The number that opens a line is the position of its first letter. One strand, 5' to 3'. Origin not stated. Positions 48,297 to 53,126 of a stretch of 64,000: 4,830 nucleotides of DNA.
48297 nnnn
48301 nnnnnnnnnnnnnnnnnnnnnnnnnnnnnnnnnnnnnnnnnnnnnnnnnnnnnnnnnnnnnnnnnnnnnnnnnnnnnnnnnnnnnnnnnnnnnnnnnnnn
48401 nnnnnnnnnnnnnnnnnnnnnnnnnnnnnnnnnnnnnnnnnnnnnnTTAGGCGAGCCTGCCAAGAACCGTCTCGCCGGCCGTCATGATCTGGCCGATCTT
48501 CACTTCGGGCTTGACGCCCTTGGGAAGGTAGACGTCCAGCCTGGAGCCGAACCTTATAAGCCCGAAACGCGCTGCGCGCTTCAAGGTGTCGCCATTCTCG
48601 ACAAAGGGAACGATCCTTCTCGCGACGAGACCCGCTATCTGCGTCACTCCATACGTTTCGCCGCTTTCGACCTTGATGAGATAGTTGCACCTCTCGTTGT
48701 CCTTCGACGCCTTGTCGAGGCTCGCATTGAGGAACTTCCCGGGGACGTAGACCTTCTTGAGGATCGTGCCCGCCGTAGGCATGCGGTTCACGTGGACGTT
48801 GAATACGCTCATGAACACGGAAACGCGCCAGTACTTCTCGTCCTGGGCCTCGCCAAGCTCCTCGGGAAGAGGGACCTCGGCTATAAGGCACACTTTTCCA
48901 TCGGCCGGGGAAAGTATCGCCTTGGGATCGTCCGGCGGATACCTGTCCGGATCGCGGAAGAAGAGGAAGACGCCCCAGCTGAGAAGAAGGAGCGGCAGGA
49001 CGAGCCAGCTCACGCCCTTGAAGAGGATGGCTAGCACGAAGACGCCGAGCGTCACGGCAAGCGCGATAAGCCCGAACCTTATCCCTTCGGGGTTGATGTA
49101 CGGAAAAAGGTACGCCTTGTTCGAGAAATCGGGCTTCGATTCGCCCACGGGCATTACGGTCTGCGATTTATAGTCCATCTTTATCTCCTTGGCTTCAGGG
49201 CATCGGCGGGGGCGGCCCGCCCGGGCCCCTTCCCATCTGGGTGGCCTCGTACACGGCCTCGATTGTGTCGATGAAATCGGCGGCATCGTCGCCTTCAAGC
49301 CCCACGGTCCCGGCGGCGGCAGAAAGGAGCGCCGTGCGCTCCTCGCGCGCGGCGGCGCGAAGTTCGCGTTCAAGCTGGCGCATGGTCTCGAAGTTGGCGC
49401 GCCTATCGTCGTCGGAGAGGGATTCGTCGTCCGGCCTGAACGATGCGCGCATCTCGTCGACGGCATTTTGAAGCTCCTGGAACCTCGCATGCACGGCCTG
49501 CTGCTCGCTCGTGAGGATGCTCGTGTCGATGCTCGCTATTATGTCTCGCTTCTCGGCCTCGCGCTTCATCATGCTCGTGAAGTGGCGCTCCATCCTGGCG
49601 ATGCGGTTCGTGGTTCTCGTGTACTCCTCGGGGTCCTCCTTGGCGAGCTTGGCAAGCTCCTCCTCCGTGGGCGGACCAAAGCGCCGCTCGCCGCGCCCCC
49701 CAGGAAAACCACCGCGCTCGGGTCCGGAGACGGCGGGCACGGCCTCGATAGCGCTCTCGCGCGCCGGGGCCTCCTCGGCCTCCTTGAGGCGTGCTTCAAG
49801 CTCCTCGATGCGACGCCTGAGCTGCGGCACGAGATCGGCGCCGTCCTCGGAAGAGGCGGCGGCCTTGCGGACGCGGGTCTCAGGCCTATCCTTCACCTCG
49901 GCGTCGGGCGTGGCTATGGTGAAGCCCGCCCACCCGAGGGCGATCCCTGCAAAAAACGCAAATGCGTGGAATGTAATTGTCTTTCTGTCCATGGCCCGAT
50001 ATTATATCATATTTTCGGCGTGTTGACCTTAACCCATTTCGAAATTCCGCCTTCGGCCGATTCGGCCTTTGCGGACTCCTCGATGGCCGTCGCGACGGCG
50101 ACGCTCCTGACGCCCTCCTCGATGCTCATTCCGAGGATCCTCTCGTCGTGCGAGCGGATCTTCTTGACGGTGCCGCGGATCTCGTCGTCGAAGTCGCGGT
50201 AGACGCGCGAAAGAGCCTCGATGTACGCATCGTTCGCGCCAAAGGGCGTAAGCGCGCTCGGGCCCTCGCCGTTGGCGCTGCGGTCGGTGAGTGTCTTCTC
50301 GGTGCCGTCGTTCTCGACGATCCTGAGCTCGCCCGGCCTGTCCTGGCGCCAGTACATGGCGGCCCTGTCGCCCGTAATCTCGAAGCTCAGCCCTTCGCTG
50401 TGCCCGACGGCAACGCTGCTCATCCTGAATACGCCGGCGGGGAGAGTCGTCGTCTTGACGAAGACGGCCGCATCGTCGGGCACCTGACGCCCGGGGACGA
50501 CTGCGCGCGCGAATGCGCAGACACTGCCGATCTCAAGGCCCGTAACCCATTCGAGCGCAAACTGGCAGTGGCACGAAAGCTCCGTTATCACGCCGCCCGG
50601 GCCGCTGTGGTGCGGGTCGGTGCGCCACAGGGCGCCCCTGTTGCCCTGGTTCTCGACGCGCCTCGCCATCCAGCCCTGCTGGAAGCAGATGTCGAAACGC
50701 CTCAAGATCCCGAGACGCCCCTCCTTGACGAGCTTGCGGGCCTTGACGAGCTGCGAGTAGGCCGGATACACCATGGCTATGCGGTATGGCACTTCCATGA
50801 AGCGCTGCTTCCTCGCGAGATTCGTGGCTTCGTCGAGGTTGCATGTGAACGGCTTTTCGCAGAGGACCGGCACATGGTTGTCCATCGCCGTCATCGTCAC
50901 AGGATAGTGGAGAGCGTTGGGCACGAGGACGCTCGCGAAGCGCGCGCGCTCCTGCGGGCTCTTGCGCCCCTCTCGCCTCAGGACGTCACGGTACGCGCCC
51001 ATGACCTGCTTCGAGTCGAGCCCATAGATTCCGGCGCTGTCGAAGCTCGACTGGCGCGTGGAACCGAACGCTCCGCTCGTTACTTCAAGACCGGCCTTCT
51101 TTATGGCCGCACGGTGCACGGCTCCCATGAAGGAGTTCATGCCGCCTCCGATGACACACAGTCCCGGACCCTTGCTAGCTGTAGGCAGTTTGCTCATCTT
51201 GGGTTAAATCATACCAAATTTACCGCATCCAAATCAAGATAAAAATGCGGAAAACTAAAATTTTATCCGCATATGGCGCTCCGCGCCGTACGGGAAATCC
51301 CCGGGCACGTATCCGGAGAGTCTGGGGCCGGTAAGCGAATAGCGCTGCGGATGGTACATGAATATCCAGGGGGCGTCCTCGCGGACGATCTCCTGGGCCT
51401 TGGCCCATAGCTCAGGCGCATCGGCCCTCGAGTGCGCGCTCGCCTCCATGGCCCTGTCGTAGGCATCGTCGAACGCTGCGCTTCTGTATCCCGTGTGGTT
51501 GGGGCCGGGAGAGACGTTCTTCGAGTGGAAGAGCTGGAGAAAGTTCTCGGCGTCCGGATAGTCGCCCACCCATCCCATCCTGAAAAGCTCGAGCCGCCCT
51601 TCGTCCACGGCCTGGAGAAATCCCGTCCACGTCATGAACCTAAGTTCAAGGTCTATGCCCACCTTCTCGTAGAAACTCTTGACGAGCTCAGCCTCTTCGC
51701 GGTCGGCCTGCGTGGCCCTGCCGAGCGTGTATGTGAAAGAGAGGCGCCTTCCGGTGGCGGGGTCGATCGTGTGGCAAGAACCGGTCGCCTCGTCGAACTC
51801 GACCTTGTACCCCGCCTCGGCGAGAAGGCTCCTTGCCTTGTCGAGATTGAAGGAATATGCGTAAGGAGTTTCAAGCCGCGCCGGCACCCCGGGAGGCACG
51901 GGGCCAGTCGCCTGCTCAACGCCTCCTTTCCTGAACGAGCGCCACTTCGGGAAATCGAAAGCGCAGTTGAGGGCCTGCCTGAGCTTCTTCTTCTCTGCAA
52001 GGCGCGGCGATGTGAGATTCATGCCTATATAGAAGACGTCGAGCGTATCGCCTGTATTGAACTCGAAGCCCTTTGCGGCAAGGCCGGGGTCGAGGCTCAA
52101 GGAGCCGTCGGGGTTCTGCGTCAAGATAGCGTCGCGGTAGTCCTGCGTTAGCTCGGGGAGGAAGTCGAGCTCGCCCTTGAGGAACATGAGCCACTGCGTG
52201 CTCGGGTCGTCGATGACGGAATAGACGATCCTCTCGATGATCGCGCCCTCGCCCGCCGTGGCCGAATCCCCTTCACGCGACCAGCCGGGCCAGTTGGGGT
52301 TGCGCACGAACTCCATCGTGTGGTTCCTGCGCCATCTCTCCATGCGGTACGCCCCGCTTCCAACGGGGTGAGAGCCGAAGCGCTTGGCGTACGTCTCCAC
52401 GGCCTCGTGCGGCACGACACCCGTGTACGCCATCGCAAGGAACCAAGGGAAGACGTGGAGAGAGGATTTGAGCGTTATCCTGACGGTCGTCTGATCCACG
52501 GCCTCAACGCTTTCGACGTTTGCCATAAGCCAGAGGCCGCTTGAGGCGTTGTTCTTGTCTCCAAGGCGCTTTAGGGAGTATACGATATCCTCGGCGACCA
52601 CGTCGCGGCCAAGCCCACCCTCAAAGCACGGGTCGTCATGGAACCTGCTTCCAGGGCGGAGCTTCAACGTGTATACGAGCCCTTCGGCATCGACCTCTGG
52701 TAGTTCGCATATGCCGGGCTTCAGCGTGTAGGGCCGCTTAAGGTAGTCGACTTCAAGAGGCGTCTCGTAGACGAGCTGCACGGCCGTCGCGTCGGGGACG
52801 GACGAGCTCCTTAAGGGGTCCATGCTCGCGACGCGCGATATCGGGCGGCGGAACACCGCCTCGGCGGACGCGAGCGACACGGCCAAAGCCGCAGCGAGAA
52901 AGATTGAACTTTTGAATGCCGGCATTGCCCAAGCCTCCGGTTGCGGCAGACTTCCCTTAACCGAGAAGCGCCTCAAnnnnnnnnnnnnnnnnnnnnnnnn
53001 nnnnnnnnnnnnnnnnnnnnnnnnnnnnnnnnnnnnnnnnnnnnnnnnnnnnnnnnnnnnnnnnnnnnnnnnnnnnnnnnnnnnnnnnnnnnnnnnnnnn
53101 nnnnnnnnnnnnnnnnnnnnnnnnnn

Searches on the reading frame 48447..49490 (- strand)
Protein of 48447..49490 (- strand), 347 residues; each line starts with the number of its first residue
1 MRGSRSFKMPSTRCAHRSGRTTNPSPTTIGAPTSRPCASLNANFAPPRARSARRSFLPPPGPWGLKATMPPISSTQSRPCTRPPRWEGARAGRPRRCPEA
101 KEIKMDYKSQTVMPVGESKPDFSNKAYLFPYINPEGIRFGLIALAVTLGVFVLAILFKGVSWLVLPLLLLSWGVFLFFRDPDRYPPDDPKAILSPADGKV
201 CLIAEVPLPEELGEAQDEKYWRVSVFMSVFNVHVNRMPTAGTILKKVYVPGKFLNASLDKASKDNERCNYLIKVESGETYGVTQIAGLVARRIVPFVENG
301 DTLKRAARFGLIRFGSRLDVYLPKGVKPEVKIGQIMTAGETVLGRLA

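Call 36: search_protein_families(library=pfam, proteins=[window:48447-49490:-], max_evalue=0.0001)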
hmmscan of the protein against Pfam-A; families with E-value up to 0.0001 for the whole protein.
window:48447-49490:- (347 aa): 1 family
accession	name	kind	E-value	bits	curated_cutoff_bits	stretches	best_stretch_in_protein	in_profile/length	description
PF02666.20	PS_Dcarbxylase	-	7.5e-42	143.7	22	1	176-343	7-197/198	Phosphatidylserine decarboxylase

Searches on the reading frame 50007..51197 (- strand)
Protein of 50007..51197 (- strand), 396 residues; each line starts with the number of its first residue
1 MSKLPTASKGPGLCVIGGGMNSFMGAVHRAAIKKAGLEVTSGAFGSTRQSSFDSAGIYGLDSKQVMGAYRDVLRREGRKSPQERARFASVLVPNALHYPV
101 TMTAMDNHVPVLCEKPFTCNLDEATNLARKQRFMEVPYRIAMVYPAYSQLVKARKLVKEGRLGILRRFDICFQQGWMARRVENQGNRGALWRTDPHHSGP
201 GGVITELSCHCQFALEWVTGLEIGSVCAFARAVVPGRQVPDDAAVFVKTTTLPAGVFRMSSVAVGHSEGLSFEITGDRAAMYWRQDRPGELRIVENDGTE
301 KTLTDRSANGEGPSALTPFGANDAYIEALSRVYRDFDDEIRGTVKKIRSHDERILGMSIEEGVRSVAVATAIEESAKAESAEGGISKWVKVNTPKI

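Call 36: search_protein_families(library=pfam, proteins=[window:50007-51197:-], max_evalue=0.0001)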
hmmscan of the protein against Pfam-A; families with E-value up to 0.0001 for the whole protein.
window:50007-51197:- (396 aa): 3 families
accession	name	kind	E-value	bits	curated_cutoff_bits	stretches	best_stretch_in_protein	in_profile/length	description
PF22725.1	GFO_IDH_MocA_C3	-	3e-17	63.2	27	1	152-280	3-122/124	GFO/IDH/MocA C-terminal domain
PF02894.22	GFO_IDH_MocA_C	-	6.7e-10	39.6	22.9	1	154-377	1-211/218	Oxidoreductase family, C-terminal alpha/beta domain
PF01408.29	GFO_IDH_MocA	-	4.8e-09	37.4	24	1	82-130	60-108/120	Oxidoreductase family, NAD-binding Rossmann fold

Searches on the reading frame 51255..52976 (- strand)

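Call 36: search_protein_families(library=pfam, proteins=[window:51255-52976:-], max_evalue=0.0001)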
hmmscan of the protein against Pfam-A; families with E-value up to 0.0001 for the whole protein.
window:51255-52976:- (573 aa): 1 family
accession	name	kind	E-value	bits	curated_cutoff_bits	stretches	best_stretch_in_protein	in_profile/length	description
PF00496.27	SBP_bac_5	-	4.1e-73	247.1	32.4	1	85-487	2-364/368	Bacterial extracellular solute-binding proteins, family 5 Middle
